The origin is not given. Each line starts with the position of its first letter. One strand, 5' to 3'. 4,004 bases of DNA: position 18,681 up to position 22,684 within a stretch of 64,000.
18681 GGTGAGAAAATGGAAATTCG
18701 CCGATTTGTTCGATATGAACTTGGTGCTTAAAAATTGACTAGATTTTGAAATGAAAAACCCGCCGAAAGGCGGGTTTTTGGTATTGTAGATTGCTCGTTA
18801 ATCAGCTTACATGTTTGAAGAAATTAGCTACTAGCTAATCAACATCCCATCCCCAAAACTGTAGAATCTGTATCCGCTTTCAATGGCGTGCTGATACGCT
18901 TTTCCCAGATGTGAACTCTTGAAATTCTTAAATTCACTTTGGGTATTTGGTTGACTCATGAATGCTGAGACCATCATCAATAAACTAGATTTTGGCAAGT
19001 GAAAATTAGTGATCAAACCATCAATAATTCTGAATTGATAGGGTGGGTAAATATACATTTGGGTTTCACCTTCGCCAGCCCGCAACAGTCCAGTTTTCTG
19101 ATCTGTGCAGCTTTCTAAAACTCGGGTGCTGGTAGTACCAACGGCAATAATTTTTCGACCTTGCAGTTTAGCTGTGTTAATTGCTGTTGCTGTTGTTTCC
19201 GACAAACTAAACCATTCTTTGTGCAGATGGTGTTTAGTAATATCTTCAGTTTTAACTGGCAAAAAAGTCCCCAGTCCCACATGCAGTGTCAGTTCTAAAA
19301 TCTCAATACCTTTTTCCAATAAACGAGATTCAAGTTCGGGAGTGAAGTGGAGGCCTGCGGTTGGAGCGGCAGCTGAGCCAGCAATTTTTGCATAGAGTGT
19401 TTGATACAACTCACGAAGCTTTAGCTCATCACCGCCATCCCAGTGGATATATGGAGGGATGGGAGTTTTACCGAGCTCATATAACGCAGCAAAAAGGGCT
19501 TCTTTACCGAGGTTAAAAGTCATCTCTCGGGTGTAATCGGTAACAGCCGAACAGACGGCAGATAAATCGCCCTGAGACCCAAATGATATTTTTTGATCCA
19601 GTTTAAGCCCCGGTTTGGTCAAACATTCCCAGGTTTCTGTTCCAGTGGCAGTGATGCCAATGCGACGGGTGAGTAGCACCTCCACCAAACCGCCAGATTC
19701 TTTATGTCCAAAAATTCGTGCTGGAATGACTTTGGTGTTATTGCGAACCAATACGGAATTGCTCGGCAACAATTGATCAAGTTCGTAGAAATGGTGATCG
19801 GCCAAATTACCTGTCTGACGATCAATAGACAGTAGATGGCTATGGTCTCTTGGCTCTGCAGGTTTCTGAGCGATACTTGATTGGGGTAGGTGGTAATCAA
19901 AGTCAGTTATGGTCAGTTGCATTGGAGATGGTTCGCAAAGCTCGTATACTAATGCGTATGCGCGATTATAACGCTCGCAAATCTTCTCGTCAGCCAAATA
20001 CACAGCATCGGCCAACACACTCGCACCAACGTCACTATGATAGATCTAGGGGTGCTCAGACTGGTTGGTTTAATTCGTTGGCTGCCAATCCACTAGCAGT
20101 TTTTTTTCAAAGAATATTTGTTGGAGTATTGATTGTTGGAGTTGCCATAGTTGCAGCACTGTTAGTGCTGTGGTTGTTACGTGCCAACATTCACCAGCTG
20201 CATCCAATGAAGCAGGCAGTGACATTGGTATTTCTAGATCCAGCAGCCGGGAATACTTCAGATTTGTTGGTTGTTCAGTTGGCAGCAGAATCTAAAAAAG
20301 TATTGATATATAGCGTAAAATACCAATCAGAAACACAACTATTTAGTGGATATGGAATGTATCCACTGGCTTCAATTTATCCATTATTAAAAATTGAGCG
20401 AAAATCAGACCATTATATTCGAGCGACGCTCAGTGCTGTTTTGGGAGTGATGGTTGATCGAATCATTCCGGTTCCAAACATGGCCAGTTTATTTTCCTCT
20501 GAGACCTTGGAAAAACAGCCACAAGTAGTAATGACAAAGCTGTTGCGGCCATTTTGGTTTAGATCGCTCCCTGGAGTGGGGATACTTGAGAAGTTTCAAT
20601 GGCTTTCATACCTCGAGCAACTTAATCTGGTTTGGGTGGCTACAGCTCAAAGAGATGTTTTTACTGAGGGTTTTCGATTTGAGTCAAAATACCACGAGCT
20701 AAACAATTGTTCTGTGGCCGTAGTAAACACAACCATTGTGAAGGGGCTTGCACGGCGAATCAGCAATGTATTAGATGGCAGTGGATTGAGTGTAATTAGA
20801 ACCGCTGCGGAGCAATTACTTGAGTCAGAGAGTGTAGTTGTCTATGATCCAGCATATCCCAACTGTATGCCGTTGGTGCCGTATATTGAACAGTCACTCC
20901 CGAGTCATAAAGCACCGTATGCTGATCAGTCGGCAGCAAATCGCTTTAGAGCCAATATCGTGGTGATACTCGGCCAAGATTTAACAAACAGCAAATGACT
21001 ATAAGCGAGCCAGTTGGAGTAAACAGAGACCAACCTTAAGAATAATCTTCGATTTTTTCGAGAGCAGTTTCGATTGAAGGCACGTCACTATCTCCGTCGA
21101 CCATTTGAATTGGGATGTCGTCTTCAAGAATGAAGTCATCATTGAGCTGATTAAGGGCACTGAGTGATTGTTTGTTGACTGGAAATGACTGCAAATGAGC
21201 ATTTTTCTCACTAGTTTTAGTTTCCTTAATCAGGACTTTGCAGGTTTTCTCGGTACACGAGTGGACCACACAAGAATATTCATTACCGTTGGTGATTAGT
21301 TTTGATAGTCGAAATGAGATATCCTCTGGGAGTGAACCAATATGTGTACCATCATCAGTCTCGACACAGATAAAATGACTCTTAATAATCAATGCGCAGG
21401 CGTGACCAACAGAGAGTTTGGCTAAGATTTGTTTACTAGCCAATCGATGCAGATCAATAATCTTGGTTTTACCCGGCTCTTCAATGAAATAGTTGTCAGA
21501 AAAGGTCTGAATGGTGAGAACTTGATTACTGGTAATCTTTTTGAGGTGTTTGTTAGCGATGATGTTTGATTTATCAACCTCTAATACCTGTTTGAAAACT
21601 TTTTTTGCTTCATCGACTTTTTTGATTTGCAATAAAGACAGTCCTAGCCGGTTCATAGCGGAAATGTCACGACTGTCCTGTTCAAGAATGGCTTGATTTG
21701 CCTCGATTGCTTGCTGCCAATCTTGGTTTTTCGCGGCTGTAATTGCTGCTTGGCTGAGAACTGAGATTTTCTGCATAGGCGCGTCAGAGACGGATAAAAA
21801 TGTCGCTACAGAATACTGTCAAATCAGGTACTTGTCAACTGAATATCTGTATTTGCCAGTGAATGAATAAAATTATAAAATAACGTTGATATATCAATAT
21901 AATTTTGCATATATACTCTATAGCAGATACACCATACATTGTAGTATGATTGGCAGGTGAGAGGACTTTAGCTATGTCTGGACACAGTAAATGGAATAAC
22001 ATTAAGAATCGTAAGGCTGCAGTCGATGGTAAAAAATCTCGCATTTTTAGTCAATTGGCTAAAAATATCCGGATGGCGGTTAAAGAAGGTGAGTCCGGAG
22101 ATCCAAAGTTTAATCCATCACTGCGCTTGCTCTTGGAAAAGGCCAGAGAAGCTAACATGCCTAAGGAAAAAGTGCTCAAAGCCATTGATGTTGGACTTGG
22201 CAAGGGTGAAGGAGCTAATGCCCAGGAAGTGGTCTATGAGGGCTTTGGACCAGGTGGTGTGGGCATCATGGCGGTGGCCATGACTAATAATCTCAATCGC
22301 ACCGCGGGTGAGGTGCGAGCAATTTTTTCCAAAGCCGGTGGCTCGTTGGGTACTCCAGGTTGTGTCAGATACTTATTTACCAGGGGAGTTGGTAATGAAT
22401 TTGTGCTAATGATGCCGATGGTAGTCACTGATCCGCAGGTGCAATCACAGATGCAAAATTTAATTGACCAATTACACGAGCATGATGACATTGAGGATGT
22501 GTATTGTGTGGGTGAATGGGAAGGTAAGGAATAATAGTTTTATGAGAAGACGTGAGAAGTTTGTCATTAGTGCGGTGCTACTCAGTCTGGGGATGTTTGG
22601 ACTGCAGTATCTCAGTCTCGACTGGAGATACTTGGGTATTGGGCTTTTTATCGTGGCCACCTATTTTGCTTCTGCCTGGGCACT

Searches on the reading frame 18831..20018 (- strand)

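Call 66: search_protein_families(library=pfam, proteins=[window:18831-20018:-], max_evalue=0.00001)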
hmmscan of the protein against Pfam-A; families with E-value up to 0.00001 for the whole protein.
window:18831-20018:- (395 aa): 1 family
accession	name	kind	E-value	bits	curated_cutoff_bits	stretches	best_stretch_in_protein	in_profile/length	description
PF02547.20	Queuosine_synth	-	1.4e-115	386.3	25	1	38-394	2-322/322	Queuosine biosynthesis protein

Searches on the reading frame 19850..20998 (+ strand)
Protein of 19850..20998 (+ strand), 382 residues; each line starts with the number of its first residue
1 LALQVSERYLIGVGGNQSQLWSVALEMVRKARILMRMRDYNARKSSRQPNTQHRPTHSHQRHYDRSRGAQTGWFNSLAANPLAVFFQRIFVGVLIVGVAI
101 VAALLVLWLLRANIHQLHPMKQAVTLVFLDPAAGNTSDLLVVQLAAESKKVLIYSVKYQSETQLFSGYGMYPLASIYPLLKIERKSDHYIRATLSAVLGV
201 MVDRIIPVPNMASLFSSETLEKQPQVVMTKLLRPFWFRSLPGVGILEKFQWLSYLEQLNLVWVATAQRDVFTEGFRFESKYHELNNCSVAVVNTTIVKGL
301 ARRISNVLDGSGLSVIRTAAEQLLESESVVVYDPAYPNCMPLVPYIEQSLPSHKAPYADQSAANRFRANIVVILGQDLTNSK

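Call 66: search_protein_families(library=pfam, proteins=[window:19850-20998:+], max_evalue=0.00001)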
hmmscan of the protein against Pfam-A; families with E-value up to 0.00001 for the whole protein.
window:19850-20998:+ (382 aa): 1 family
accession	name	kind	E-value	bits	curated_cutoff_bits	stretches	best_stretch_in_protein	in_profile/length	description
PF13399.11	LytR_C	-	9.4e-06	26.9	22.2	0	288-377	3-85/86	LytR cell envelope-related transcriptional attenuator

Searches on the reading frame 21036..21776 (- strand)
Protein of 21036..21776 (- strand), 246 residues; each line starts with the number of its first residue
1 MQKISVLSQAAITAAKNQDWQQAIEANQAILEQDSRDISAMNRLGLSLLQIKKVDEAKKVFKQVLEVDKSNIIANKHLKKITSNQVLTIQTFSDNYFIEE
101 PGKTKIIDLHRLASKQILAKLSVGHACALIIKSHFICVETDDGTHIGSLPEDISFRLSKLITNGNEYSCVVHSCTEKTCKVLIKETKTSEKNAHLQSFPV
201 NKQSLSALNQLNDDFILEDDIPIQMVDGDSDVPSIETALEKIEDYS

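Call 66: search_protein_families(library=pfam, proteins=[window:21036-21776:-], max_evalue=0.00001)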
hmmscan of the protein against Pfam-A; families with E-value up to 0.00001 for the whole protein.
window:21036-21776:- (246 aa): 3 families
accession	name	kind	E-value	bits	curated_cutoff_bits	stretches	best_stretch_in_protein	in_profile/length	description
PF00515.34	TPR_1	-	1.5e-06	28.2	27.8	0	40-71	3-34/34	Tetratricopeptide repeat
PF07719.23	TPR_2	-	3e-06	27.4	27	0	40-71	3-34/34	Tetratricopeptide repeat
PF13424.12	TPR_12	-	4.2e-06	27.3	30.1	0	6-69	5-76/77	Tetratricopeptide repeat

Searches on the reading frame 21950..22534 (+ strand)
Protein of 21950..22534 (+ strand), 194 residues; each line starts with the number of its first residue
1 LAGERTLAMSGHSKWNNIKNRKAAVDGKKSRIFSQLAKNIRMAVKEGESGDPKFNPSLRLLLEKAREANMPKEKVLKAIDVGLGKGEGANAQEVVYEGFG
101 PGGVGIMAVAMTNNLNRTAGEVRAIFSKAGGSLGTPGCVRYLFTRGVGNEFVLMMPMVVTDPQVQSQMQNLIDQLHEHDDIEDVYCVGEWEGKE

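Call 66: search_protein_families(library=pfam, proteins=[window:21950-22534:+], max_evalue=0.00001)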
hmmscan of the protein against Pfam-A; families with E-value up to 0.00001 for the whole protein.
window:21950-22534:+ (194 aa): 2 families
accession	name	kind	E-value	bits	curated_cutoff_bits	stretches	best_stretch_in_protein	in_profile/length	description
PF20772.2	TACO1_YebC_N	-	5.8e-26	91.2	36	1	13-84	1-72/73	TACO1/YebC protein N-terminal domain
PF01709.26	Transcrip_reg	-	1.6e-23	83.6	27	1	92-145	2-55/160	TACO1/YebC second and third domain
